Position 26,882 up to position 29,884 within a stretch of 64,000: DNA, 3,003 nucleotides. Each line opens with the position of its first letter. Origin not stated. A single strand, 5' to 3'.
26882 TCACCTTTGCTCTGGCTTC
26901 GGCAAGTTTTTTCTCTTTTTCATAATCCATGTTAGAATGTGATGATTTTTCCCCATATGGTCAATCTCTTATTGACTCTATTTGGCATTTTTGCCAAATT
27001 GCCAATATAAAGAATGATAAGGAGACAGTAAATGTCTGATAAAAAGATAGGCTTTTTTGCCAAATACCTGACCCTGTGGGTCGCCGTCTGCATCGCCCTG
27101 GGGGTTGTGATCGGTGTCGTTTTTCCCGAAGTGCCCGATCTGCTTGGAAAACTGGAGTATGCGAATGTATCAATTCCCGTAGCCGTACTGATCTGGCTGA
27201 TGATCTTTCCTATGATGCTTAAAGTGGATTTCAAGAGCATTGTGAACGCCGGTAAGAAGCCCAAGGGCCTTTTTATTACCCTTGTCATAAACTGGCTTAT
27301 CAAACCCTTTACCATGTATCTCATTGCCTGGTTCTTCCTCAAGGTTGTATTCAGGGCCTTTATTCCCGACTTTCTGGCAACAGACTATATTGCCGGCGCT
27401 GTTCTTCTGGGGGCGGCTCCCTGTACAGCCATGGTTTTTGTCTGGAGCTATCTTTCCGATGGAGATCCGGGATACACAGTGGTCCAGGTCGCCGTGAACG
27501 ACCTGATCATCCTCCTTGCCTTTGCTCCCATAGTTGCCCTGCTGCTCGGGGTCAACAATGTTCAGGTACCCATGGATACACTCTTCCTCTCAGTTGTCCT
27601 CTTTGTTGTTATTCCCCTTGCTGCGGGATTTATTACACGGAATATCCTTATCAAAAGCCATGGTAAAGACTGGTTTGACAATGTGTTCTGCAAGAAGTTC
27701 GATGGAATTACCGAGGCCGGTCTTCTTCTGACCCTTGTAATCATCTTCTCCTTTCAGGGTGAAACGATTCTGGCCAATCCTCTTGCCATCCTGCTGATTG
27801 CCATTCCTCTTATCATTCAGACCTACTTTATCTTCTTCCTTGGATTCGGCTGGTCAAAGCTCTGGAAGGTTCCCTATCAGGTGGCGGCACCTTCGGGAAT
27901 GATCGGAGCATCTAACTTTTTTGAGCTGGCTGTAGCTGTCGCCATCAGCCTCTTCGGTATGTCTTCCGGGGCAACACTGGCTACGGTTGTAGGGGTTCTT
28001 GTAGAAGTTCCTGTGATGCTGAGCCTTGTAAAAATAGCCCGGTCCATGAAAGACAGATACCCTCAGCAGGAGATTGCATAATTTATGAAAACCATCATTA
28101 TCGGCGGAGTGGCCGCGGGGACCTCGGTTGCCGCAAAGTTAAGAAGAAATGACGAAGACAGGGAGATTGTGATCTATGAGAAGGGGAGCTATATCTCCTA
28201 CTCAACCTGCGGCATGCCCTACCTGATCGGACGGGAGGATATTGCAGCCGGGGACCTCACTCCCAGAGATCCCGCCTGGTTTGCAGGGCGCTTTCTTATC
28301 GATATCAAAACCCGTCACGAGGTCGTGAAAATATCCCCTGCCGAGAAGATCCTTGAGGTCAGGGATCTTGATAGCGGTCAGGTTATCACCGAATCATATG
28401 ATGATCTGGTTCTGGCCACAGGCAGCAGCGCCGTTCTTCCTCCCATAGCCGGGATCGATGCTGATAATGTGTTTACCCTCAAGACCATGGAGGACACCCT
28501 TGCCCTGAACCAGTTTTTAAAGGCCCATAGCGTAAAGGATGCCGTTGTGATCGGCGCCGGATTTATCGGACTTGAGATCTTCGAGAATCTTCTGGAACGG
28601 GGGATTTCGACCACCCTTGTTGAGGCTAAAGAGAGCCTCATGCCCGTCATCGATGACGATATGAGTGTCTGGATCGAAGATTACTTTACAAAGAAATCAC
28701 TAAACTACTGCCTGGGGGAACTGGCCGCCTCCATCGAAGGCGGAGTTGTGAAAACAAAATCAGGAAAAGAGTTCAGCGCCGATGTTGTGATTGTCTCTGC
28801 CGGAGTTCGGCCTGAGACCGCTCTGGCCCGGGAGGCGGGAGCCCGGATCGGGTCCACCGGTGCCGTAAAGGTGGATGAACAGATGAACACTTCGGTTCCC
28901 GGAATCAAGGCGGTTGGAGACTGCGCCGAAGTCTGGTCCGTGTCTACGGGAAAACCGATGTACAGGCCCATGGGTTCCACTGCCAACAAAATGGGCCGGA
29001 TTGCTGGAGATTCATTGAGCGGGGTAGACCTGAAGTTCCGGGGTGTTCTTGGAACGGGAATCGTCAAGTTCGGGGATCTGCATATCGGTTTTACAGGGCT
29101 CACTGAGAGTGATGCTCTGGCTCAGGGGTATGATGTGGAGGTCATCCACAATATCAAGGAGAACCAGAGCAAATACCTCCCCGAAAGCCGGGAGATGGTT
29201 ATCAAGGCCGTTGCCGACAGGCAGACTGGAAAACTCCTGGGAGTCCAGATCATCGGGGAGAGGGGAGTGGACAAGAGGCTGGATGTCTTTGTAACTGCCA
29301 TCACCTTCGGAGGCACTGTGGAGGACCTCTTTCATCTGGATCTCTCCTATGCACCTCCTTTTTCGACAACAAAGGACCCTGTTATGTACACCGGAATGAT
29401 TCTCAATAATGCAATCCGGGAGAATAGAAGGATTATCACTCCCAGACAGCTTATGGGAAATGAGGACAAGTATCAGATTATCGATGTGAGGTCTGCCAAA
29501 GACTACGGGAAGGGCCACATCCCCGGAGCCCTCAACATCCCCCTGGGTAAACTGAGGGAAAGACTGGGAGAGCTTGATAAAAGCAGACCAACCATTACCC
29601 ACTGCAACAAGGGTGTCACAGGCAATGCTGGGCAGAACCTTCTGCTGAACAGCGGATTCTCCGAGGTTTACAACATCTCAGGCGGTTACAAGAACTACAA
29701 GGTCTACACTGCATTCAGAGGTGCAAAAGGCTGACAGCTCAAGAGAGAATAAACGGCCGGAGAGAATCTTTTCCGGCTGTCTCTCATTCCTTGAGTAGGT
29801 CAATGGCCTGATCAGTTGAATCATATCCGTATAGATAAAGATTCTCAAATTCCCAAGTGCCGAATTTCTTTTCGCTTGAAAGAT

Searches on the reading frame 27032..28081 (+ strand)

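Call 75: search_protein_families(library=pfam, proteins=[window:27032-28081:+])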
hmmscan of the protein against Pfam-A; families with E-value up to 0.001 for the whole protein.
window:27032-28081:+ (349 aa): 2 families
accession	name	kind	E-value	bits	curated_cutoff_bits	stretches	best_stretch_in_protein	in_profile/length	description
PF01758.21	SBF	-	1.1e-42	146.3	24.3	1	52-248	2-190/191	Sodium Bile acid symporter family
PF13593.11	SBF_like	-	0.00012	21.9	25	1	16-322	2-294/313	SBF-like CPA transporter family (DUF4137)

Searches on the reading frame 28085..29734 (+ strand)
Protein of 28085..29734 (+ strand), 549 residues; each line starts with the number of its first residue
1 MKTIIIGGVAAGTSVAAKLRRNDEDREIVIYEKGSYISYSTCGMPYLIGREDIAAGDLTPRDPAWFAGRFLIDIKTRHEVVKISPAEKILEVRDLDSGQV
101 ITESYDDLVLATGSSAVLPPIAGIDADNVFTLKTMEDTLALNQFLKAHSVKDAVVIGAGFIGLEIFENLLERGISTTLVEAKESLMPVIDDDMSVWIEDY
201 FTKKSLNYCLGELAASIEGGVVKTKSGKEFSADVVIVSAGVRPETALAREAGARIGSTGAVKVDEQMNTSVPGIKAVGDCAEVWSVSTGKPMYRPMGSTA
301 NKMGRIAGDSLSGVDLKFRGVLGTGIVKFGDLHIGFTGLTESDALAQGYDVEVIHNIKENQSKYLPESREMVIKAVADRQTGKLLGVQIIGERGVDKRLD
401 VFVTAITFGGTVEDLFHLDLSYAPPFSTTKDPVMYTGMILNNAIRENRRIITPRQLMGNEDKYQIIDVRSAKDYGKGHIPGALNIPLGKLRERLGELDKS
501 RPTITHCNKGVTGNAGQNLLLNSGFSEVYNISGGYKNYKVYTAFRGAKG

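Call 75: search_protein_families(library=pfam, proteins=[window:28085-29734:+])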
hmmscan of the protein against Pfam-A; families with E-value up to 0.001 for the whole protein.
window:28085-29734:+ (549 aa): 9 families
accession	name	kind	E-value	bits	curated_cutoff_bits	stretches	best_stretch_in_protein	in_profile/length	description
PF07992.20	Pyr_redox_2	-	1.9e-52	179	26.1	1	2-288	2-278/291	Pyridine nucleotide-disulphide oxidoreductase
PF00581.25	Rhodanese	-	3e-20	73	22.2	1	459-539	10-100/102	Rhodanese-like domain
PF02852.28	Pyr_redox_dim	-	1.9e-18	67.1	25.3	1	327-427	4-103/110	Pyridine nucleotide-disulphide oxidoreductase, dimerisation domain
PF00070.33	Pyr_redox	-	2.1e-12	47.8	22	1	153-223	2-72/82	Pyridine nucleotide-disulphide oxidoreductase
PF01266.30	DAO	-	4.2e-07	30.2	27.9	0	152-182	1-31/353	FAD dependent oxidoreductase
PF13434.12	Lys_Orn_oxgnase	-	2.3e-06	27.4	21.3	1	65-207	103-244/339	L-lysine 6-monooxygenase/L-ornithine 5-monooxygenase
PF13738.12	Pyr_redox_3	-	3.5e-06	26.9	30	0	69-274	93-301/305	Pyridine nucleotide-disulphide oxidoreductase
PF13450.12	NAD_binding_8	-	4.2e-06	27.4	21.9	0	5-38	1-32/68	NAD(P)-binding Rossmann-like domain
PF13454.12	NAD_binding_9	-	0.00037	20.9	21.8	0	154-181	1-32/155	FAD-NAD(P)-binding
